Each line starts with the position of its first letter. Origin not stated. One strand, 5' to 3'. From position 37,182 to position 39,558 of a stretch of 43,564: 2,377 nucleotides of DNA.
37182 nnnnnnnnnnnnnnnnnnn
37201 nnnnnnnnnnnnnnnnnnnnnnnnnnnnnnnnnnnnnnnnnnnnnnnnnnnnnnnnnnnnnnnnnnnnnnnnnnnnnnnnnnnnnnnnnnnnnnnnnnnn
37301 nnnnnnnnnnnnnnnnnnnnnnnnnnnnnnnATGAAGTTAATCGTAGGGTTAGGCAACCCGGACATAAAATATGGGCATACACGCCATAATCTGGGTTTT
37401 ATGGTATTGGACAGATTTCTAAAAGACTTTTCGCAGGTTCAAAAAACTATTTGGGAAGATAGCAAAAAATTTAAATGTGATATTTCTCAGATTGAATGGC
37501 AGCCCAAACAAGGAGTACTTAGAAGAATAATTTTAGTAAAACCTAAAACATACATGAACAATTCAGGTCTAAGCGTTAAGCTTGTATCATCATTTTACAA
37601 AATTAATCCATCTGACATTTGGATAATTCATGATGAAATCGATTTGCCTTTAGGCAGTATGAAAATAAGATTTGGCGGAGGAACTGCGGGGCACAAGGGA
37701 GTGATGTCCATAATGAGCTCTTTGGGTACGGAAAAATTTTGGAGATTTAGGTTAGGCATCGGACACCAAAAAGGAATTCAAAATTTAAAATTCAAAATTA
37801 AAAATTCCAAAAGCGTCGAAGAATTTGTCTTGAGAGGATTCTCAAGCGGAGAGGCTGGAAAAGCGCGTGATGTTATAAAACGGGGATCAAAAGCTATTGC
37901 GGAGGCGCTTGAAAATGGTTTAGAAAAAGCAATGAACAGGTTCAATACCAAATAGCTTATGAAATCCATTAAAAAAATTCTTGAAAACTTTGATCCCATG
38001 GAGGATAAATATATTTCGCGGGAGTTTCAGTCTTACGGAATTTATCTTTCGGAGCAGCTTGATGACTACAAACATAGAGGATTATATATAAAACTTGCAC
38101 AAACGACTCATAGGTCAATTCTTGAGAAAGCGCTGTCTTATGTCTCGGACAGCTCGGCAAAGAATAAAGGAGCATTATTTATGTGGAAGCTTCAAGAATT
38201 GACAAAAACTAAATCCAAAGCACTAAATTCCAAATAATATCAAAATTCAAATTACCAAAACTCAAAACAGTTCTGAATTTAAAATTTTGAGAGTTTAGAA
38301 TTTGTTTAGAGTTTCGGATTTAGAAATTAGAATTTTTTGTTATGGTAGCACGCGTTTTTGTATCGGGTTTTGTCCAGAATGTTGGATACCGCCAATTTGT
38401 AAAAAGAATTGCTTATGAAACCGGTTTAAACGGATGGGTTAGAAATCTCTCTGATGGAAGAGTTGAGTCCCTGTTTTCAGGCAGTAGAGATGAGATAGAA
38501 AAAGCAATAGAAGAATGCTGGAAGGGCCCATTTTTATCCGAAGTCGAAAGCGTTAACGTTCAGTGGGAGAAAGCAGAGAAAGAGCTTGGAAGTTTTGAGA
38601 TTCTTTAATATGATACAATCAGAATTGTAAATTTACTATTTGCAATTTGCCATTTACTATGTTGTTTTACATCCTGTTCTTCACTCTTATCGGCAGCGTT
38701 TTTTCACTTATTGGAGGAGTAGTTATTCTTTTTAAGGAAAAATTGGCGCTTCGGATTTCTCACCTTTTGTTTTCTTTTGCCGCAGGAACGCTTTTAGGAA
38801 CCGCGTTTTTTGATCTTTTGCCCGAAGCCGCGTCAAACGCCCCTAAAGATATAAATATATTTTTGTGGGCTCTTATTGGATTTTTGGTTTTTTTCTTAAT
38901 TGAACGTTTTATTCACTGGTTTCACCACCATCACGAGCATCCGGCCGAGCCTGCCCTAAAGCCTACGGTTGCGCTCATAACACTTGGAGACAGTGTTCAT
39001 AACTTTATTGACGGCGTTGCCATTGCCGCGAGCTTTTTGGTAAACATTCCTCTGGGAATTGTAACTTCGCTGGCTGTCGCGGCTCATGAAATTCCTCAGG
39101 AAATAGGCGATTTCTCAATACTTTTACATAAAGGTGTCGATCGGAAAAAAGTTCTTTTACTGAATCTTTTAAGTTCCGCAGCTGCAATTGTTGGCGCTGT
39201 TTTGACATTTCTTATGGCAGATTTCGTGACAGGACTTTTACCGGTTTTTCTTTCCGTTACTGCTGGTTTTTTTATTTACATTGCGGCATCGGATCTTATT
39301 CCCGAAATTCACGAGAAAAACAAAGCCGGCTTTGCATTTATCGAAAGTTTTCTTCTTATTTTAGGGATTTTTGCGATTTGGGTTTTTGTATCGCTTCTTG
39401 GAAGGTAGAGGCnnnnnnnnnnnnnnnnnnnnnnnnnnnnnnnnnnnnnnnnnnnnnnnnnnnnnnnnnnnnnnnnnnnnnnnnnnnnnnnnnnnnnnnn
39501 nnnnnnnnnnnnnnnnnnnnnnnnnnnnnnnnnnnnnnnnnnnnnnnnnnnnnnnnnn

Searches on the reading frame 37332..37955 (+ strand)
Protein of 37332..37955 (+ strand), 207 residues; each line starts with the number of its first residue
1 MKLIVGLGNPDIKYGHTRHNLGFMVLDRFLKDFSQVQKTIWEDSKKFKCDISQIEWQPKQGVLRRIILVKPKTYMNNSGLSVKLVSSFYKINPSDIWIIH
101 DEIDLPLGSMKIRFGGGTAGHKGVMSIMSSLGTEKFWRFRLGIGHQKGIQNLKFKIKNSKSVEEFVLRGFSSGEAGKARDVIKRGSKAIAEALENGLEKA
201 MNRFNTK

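Call 17: search_protein_families(library=pfam, proteins=[window:37332-37955:+])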
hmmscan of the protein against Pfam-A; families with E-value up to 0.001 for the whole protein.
window:37332-37955:+ (207 aa): 1 family
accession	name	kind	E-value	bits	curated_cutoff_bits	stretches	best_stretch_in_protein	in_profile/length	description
PF01195.25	Pept_tRNA_hydro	-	1.1e-56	192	27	1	3-205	1-183/183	Peptidyl-tRNA hydrolase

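Call 18: search_solved_structures(query=window:37332-37955:+, show_alignments=2)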
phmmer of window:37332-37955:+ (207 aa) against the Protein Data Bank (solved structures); distinct sequences matched with E-value up to 0.001: 36.
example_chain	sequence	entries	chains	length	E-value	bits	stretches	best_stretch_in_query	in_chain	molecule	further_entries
8axp_B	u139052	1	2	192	3.1e-33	118.6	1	2-154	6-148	Peptidyl-tRNA hydrolase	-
3v2i_A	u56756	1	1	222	3.1e-33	118.6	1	1-202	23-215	Peptidyl-tRNA hydrolase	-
2z2i_A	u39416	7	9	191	1.8e-32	116.2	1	3-204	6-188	Peptidyl-tRNA hydrolase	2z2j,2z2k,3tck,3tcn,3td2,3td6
7wt6_A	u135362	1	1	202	2.2e-32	115.8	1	3-204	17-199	Peptidyl-tRNA hydrolase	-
2jrc_A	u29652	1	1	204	2.3e-32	115.8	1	3-205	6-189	Peptidyl-tRNA hydrolase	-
2lgj_A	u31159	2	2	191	1.9e-31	112.8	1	3-203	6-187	Peptidyl-tRNA hydrolase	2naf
3kjz_A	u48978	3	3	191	1.3e-30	110.1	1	3-203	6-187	Peptidyl-tRNA hydrolase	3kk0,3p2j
3nea_A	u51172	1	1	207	1.4e-30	109.9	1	2-147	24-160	Peptidyl-tRNA hydrolase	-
4qt4_A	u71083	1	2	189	1.6e-30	109.8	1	2-149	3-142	Peptidyl-tRNA hydrolase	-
7y52_A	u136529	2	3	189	9.9e-30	107.2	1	1-191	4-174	Peptidyl-tRNA hydrolase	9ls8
5zx8_A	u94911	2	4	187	1.5e-29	106.6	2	67-146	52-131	Peptidyl-tRNA hydrolase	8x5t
8x5u_A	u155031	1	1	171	2.3e-29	106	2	67-145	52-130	Peptidyl-tRNA hydrolase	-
8iu6_A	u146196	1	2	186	9e-29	104.1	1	1-191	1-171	Peptidyl-tRNA hydrolase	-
7brd_A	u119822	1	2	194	9.2e-28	100.8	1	1-204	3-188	Peptidyl-tRNA hydrolase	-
4yly_A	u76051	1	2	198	3.4e-27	98.9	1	1-205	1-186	Peptidyl-tRNA hydrolase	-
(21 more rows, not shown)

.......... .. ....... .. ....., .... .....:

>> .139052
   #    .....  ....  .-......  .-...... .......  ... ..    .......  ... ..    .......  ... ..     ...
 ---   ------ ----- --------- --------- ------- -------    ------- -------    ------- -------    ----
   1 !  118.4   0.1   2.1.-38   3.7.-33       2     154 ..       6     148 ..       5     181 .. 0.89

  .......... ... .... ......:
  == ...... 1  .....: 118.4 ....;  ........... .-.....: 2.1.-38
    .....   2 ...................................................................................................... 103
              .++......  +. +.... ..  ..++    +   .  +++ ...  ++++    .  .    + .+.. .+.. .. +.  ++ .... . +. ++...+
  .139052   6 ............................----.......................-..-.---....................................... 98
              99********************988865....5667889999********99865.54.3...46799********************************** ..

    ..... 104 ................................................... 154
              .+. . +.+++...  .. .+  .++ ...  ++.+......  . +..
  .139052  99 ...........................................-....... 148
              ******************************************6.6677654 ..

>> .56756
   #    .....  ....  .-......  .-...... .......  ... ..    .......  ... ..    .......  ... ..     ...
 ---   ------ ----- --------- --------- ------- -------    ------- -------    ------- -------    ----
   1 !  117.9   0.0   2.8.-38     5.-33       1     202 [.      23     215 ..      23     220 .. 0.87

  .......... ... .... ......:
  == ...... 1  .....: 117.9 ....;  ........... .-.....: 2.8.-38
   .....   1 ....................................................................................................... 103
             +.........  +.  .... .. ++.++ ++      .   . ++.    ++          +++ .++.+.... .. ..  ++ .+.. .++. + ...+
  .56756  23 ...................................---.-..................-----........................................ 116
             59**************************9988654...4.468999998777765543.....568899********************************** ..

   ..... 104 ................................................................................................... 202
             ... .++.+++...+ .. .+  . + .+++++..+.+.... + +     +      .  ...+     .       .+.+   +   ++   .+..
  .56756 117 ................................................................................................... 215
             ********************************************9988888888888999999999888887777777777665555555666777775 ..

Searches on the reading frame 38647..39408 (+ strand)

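Call 17: search_protein_families(library=pfam, proteins=[window:38647-39408:+])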
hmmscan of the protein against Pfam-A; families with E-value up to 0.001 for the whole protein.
window:38647-39408:+ (253 aa): 1 family
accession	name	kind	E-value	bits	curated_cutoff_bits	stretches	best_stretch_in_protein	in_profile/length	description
PF02535.28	Zip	-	2.2e-41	142.6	35.1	2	96-244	166-319/323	ZIP Zinc transporter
